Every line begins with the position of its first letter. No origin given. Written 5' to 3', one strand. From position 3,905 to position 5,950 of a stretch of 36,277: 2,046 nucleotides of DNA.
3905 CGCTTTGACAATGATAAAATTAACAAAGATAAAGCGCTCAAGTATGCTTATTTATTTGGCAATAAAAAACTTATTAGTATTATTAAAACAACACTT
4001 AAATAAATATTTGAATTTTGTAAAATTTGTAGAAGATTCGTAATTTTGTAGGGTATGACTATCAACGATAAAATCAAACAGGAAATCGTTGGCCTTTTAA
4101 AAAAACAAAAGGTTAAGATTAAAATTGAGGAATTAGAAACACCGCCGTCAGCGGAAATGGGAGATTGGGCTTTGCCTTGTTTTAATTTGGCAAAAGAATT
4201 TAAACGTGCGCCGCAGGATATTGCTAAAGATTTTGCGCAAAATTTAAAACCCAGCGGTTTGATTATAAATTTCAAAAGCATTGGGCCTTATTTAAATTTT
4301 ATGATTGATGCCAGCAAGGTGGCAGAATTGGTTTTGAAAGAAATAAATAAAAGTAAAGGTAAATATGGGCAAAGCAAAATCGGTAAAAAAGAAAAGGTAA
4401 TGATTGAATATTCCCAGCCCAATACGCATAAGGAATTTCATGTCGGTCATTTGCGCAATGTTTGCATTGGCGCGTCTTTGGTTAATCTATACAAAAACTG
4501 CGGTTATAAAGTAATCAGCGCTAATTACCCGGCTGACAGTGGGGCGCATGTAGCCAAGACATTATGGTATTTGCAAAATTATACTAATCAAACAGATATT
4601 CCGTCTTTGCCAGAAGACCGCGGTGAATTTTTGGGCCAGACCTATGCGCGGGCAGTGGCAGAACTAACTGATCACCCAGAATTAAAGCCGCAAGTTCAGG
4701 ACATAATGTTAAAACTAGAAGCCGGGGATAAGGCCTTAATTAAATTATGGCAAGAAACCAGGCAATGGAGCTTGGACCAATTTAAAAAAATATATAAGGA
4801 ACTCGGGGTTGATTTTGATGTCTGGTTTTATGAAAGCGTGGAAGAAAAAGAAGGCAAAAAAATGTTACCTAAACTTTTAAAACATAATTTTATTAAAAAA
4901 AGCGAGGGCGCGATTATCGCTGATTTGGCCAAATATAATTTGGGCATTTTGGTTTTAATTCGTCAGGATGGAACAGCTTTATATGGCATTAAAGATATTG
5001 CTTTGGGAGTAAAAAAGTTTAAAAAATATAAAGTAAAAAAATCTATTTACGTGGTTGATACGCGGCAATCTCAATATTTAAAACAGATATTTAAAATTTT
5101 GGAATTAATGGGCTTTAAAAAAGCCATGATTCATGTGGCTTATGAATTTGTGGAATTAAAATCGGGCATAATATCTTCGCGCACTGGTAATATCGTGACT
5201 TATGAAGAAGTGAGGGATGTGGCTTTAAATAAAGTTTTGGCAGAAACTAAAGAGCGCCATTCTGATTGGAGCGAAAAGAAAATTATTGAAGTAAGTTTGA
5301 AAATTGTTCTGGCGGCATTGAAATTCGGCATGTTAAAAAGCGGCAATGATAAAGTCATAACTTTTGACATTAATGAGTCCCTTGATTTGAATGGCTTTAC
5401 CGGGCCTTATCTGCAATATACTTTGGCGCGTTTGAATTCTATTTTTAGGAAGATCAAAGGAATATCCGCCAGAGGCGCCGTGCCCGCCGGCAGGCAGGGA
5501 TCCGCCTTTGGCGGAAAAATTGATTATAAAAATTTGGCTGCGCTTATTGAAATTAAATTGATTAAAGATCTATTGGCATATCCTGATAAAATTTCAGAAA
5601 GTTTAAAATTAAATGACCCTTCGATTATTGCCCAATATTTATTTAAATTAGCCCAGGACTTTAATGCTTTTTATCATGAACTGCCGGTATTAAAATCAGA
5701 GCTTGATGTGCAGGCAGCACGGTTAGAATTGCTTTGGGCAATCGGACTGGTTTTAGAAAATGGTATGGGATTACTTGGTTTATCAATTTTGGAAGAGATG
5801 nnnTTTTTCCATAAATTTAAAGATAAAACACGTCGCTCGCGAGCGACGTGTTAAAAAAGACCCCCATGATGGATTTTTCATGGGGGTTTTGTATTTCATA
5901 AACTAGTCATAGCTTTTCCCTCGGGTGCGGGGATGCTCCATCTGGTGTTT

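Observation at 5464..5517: Palindromic repeat element inserted in frame inside the essential argS gene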

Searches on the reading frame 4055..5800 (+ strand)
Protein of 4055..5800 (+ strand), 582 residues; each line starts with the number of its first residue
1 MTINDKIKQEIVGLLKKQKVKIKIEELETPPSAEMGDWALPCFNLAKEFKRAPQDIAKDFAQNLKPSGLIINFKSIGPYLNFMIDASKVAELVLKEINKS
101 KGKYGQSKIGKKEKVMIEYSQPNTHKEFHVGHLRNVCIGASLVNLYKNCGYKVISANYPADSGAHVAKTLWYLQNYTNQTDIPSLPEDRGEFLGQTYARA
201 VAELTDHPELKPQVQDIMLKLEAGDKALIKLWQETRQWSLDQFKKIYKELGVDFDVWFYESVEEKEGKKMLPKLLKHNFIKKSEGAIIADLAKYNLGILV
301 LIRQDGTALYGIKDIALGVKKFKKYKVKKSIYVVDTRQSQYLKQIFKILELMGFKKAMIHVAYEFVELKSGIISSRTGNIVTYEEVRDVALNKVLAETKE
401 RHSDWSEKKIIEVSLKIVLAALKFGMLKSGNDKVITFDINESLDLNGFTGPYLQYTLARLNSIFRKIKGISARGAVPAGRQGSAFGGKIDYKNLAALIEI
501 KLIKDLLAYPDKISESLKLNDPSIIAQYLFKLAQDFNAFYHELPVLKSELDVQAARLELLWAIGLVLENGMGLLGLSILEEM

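Call 11: search_protein_families(library=pfam, proteins=[window:4055-5800:+])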
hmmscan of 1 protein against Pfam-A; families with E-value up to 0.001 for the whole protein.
window:4055-5800:+ (582 aa): 3 families
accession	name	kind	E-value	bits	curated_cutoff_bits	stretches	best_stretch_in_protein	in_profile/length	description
PF00750.26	tRNA-synt_1d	-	4.8e-49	167.6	23.3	1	97-428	5-338/349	tRNA synthetases class I (R), catalytic domain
PF05746.21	DALR_1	-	4.2e-26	91.8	22.3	1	453-582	1-117/117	DALR anticodon binding domain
PF03485.21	Arg_tRNA_synt_N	-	4.8e-14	53.2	21.5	1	3-83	3-84/85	Arginyl tRNA synthetase N terminal domain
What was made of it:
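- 4055..5803 (+): argS, arginyl-tRNA synthetase, 582 aa, intact host gene. Pfam finds Arg_tRNA_synt_N, tRNA-synt_1d and DALR_1 (call 11).
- On Arginyl-tRNA synthetase (host gene): All three Pfam domains score above their cut-offs (call 11).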

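Call 12: find_homologous_proteins(query=window:4055-5800:+, max_evalue=1e-30)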
Query window:4055-5800:+ (582 aa): 5453 proteins with E <= 1e-30 among 8000 candidates; the best 120 are listed.
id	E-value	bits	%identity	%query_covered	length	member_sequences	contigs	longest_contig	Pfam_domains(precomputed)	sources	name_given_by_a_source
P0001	0.0e+0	1285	100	100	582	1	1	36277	PF05746.22,PF00750.26,PF03485.22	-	-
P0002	0.0e+0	1094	85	100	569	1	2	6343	PF05746.22,PF00750.26,PF03485.22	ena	-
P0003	0.0e+0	1084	84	100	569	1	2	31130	PF05746.22,PF00750.26,PF03485.22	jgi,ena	jgi:arginyl-tRNA synthetase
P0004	0.0e+0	1077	84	100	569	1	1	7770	PF05746.22,PF00750.26,PF03485.22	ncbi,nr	ncbi:MAG: arginine--tRNA ligase [Candidatus Parcubacteria bacterium]|nr:arginine--tRNA ligase [Candi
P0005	0.0e+0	1075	84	100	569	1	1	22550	PF05746.22,PF00750.26,PF03485.22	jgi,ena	-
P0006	0.0e+0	1057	83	100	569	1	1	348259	PF05746.22,PF00750.26,PF03485.22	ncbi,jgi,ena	ncbi:MAG: arginine--tRNA ligase [Patescibacteria group bacterium]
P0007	0.0e+0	1031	80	100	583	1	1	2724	PF05746.22,PF00750.26,PF03485.22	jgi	jgi:arginyl-tRNA synthetase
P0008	7.6e-286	967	76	97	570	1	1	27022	PF05746.22,PF00750.26,PF03485.22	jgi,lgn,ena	-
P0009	2.7e-267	906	70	100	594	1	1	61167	PF05746.22,PF00750.26,PF03485.22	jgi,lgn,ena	-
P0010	8.6e-266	901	69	100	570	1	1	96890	PF05746.22,PF00750.26,PF03485.22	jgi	jgi:arginyl-tRNA synthetase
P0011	1.0e-264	898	71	100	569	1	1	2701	PF05746.22,PF00750.26,PF03485.22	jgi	jgi:arginyl-tRNA synthetase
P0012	3.2e-260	883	70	98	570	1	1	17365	PF05746.22,PF00750.26,PF03485.22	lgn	-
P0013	8.0e-258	875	69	100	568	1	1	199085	PF05746.22,PF00750.26,PF03485.22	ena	-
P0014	1.6e-257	874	68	100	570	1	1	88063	PF05746.22,PF00750.26,PF03485.22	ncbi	-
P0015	2.0e-254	864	68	100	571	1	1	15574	PF05746.22,PF00750.26,PF03485.22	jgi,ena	-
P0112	5.7e-158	545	46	100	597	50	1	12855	PF05746.22,PF00750.26,PF03485.22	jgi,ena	-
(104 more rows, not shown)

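Call 15: find_encoding_contigs(protein=P0006, flank=10000, max_places=2)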
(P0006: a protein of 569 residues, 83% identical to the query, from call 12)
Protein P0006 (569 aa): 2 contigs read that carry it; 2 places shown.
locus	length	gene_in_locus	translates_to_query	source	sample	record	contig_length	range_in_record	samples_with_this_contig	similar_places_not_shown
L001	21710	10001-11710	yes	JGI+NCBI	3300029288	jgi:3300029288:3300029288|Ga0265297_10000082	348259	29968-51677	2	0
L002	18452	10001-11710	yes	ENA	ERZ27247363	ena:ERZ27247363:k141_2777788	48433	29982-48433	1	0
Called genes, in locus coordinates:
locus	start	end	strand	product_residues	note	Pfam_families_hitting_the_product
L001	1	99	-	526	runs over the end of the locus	PF01743:PolyA_pol, PF12627:PolyA_pol_RNAbd, PF01966:HD, PF13735:tRNA_NucTran2_2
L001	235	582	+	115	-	-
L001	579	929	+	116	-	-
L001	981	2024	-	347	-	PF02547:Queuosine_synth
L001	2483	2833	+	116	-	-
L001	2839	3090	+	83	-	-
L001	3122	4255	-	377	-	PF01368:DHH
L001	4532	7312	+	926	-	PF00133:tRNA-synt_1, PF01406:tRNA-synt_1e (faint), PF09334:tRNA-synt_1g (weak), PF13603:tRNA-synt_1_2 (faint), PF09334:tRNA-synt_1g, PF08264:Anticodon_1, PF10458:Val_tRNA-synt_C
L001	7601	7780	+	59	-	-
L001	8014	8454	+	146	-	-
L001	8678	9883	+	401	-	PF00579:tRNA-synt_1b, PF22421:SYY_C-terminal (weak), PF01479:S4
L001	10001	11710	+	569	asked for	PF03485:Arg_tRNA_synt_N, PF00750:tRNA-synt_1d, PF05746:DALR_1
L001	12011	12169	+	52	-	-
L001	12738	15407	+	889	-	PF01551:Peptidase_M23, PF25275:Golvesin_C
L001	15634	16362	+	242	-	-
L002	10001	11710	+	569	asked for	PF03485:Arg_tRNA_synt_N, PF00750:tRNA-synt_1d, PF05746:DALR_1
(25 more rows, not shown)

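Call 16: find_encoding_contigs(protein=P0009, flank=10000, max_places=2)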
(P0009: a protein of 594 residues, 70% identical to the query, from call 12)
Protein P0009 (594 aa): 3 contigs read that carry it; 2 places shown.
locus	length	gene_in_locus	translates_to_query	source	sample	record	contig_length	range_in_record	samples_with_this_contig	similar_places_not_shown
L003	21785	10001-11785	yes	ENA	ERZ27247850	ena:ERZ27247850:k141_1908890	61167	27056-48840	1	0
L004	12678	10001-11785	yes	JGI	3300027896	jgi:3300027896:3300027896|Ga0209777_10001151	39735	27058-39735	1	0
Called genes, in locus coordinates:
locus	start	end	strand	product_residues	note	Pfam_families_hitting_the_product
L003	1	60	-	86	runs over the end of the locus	-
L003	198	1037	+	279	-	-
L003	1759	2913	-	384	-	PF01368:DHH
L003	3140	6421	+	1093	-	PF00133:tRNA-synt_1, PF09334:tRNA-synt_1g (weak), PF13603:tRNA-synt_1_2 (faint), PF00300:His_Phos_1, PF00133:tRNA-synt_1, PF09334:tRNA-synt_1g (weak), PF08264:Anticodon_1, PF10458:Val_tRNA-synt_C, +1 more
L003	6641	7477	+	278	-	-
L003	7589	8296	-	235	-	-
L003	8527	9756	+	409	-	PF00579:tRNA-synt_1b, PF22421:SYY_C-terminal (weak), PF01479:S4 (weak)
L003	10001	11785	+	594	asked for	PF03485:Arg_tRNA_synt_N, PF00750:tRNA-synt_1d, PF05746:DALR_1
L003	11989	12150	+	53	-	-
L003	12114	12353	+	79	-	-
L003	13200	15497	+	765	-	PF00041:fn3 (weak), PF01551:Peptidase_M23 (weak), PF25275:Golvesin_C (weak)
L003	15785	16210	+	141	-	PF05635:23S_rRNA_IVP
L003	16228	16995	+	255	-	-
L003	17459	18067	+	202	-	-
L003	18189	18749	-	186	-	PF20329:DUF6624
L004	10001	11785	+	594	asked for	PF03485:Arg_tRNA_synt_N, PF00750:tRNA-synt_1d, PF05746:DALR_1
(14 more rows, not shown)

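Call 17: find_encoding_contigs(protein=P0003, flank=10000, max_places=2)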
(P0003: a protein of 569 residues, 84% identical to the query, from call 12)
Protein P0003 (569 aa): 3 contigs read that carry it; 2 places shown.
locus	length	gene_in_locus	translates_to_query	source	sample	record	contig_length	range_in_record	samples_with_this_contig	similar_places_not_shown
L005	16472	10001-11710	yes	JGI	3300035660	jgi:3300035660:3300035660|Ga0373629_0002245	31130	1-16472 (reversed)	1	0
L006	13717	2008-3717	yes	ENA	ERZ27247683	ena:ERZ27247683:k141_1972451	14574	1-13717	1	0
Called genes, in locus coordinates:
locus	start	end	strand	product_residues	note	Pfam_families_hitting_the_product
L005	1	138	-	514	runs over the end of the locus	PF01743:PolyA_pol, PF12627:PolyA_pol_RNAbd, PF01966:HD, PF13735:tRNA_NucTran2_2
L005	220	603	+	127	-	-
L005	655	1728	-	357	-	PF02547:Queuosine_synth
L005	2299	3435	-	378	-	PF01368:DHH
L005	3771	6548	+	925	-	PF00133:tRNA-synt_1, PF09334:tRNA-synt_1g, PF08264:Anticodon_1, PF10458:Val_tRNA-synt_C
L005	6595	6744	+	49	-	-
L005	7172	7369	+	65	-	-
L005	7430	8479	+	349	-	-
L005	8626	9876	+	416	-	PF00579:tRNA-synt_1b, PF22421:SYY_C-terminal, PF01479:S4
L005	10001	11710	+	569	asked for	PF03485:Arg_tRNA_synt_N, PF00750:tRNA-synt_1d, PF05746:DALR_1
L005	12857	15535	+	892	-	PF01551:Peptidase_M23, PF25275:Golvesin_C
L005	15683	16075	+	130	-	PF05635:23S_rRNA_IVP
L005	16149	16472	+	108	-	?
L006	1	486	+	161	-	?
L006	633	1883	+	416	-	PF00579:tRNA-synt_1b, PF22421:SYY_C-terminal, PF01479:S4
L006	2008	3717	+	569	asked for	PF03485:Arg_tRNA_synt_N, PF00750:tRNA-synt_1d, PF05746:DALR_1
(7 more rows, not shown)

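Call 31: predict_structure(alignment_id=A1)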
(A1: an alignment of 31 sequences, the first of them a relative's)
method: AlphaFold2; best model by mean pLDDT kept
length: 582 residues; sequences in the alignment: 31
mean_pLDDT: 87.9   pTM: 0.89
mean pLDDT of the five models: 87.9, 87.0, 86.1, 85.9, 83.7
residues with pLDDT >= 90: 385; 70-90: 146; 50-70: 33; < 50: 18
segments of 3 or more residues with pLDDT < 50: 469-484
pLDDT, mean of each block of 10 residues (from residue 1): 89 89 90 86 90 93 89 92 94 95 93 95 90 92 97 96 92 93 90 91 93 93 92 96 95 94 90 92 89 92 74 86 91 87 93 90 72 53 87 92 93 93 84 64 76 93 76 33 59 94 96 95 94 94 87 92 97 92 73
secondary structure, 60 per line:
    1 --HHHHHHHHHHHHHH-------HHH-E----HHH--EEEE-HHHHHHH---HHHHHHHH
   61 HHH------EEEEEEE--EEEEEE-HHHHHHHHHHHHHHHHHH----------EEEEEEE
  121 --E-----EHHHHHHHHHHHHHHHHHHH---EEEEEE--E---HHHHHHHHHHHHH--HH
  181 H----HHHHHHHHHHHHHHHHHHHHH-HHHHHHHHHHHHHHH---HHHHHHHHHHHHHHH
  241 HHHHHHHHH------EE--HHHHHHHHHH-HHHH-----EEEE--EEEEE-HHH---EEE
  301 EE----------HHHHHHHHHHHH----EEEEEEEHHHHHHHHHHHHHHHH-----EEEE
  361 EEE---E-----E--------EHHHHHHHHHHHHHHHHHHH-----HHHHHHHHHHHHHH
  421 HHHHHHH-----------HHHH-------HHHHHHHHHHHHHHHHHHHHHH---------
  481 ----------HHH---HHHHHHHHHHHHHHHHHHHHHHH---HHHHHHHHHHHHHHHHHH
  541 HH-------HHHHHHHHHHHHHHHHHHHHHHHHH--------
elements in order: H3-16 E38-41 H43-49 H53-63 E70-76 E79-84 H86-103 E114-120 H130-148 E152-157 H164-176 H186-206 H208-222 H226-249 H260-269 H271-274 E280-283 E286-290 E298-302 H313-324 E329-335 H336-351 E357-363 H383-401 H407-427 H439-442 H450-471 H497-519 H523-542 H550-574
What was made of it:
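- On Arginyl-tRNA synthetase (host gene): The confident AF2 model has pTM 0.89 (call 31).
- In the AF2 model (pLDDT 87.9), residues 469-484 are the only long stretch below 50 and lie between helices 450-471 and 497-519 (call 31). The loop is in the anticodon-binding domain (calls 11, 31). The loop is predicted to be disordered (call 31).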

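Call 72: find_encoding_contigs(protein=P0112, flank=2000, max_places=1)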
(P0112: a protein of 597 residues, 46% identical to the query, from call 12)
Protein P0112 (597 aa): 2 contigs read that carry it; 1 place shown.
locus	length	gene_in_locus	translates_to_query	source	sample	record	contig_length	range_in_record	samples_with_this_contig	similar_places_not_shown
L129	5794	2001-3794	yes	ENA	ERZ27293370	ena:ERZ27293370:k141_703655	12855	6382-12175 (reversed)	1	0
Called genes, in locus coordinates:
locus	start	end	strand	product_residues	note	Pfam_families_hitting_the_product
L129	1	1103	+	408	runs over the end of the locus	PF00579:tRNA-synt_1b, PF22421:SYY_C-terminal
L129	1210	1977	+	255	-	PF01177:Asp_Glu_race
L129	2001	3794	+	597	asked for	PF03485:Arg_tRNA_synt_N, PF00750:tRNA-synt_1d, PF05746:DALR_1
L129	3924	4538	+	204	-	PF09335:VTT_dom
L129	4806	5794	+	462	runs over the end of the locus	PF00587:tRNA-synt_2b, PF03129:HGTP_anticodon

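Call 73: find_encoding_contigs(protein=P0007, flank=2000, max_places=1)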
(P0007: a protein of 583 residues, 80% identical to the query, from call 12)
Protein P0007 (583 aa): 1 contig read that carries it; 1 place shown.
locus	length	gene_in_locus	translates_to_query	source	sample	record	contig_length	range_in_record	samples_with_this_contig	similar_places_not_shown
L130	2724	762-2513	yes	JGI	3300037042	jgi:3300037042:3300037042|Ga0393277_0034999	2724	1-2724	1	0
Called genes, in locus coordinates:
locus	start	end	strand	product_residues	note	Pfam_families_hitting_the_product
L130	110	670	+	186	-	PF13302:Acetyltransf_3, PF00583:Acetyltransf_1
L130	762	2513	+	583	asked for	PF03485:Arg_tRNA_synt_N, PF00750:tRNA-synt_1d, PF05746:DALR_1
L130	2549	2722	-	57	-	?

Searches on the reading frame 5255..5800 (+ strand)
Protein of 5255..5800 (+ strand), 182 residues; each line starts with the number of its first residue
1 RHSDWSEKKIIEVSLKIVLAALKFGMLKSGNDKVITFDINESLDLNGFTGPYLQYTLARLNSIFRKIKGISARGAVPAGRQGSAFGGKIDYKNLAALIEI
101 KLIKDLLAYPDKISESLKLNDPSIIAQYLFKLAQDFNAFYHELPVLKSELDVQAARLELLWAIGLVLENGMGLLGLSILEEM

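Call 45: search_solved_structures(query=window:5255-5800:+, show_alignments=3, max_evalue=0.00001)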
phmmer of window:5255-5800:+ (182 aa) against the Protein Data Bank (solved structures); distinct sequences matched with E-value up to 0.00001: 8.
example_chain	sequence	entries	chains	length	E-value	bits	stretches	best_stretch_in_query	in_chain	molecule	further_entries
2zue_A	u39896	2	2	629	2.3e-17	66.8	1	6-181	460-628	Arginyl-tRNA synthetase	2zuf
1iq0_A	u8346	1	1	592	5.4e-14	55.9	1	12-179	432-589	ARGINYL-TRNA SYNTHETASE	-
1bs2_A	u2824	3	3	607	1.7e-13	54.2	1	37-182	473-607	PROTEIN (ARGINYL-TRNA SYNTHETASE) | ARGINYL-TRNA SYNTHETASE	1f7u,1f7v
6ao8_A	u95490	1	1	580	7e-13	52.2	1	15-181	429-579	Arginine--tRNA ligase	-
4oby_A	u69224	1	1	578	1.1e-09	41.8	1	14-182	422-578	Arginine--tRNA ligase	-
5yym_A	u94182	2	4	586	1.2e-09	41.7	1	14-182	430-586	Arginine--tRNA ligase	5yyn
5b63_A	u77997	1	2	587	1.2e-09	41.7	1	14-182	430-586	Arginine--tRNA ligase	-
5jld_A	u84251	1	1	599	3.4e-07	33.7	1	10-181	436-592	Arginyl-tRNA synthetase, putative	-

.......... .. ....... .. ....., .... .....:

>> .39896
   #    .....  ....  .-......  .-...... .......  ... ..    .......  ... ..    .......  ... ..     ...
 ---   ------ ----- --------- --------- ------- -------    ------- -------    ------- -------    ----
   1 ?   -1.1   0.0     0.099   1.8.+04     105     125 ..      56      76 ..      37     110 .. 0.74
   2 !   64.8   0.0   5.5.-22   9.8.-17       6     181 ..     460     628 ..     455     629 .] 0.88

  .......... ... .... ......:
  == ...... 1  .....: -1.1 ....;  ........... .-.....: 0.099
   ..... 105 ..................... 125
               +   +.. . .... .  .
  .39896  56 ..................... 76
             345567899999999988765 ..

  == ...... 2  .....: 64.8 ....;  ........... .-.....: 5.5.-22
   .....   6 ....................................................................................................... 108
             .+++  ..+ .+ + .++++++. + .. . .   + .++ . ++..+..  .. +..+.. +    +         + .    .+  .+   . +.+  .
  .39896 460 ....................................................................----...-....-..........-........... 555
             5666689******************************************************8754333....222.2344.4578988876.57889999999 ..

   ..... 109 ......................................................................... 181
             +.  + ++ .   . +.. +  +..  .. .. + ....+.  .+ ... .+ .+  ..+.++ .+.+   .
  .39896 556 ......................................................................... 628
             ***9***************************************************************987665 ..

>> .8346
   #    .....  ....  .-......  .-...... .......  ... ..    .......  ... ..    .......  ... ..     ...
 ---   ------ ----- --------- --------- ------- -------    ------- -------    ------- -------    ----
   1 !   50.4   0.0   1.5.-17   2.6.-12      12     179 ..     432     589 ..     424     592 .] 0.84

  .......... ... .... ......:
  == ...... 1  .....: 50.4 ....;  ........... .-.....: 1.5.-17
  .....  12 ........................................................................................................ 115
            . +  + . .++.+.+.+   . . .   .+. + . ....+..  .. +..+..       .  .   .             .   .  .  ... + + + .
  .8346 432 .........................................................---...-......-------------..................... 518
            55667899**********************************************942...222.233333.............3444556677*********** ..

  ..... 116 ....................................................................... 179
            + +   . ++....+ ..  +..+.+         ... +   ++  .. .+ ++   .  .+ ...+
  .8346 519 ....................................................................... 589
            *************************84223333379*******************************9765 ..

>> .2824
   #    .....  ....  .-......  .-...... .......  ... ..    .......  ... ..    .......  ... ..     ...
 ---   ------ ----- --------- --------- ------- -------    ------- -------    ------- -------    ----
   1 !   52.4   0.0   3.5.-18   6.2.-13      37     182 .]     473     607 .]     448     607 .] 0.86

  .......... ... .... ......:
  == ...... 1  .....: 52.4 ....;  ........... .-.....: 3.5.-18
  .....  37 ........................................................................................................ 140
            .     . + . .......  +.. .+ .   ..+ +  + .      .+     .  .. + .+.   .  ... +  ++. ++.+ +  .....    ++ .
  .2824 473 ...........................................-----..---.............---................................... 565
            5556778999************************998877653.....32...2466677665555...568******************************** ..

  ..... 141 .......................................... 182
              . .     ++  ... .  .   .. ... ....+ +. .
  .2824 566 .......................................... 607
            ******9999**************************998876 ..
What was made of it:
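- On Arginyl-tRNA synthetase (host gene): Solved ArgRS structures were matched (call 45).
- Solved ArgRS structures have a short, variable loop there (call 45).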

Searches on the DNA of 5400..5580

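Call 67: search_rna_families(source=window, start=5400, end=5580, threshold=evalue, max_evalue=10)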
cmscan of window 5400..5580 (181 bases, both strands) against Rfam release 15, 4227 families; matches with E-value up to 10: 4.
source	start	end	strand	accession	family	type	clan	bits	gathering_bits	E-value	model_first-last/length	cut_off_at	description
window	5517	5577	+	RF01159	snoU18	Gene; snRNA; snoRNA; CD-box;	CL00047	13.5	47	7.5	1-71/71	no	Small nucleolar RNA U18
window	5495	5558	+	RF01706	Gut-1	Gene; sRNA;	-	12.4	50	6.5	1-77/77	no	Gut-1 RNA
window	5466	5519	-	RF02145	MEG8_1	Gene; lncRNA;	-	11.9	70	0.95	44-97/97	no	Maternally expressed 8 exon 1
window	5523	5580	-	RF02350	psRNA6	Gene; sRNA;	-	8.7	60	2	275-333/333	5'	Nitrosomonas sRNA psRNA6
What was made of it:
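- No Rfam family matches (call 67).
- Tried and rejected: Only noise appeared at E up to 10 around the insert (call 67).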
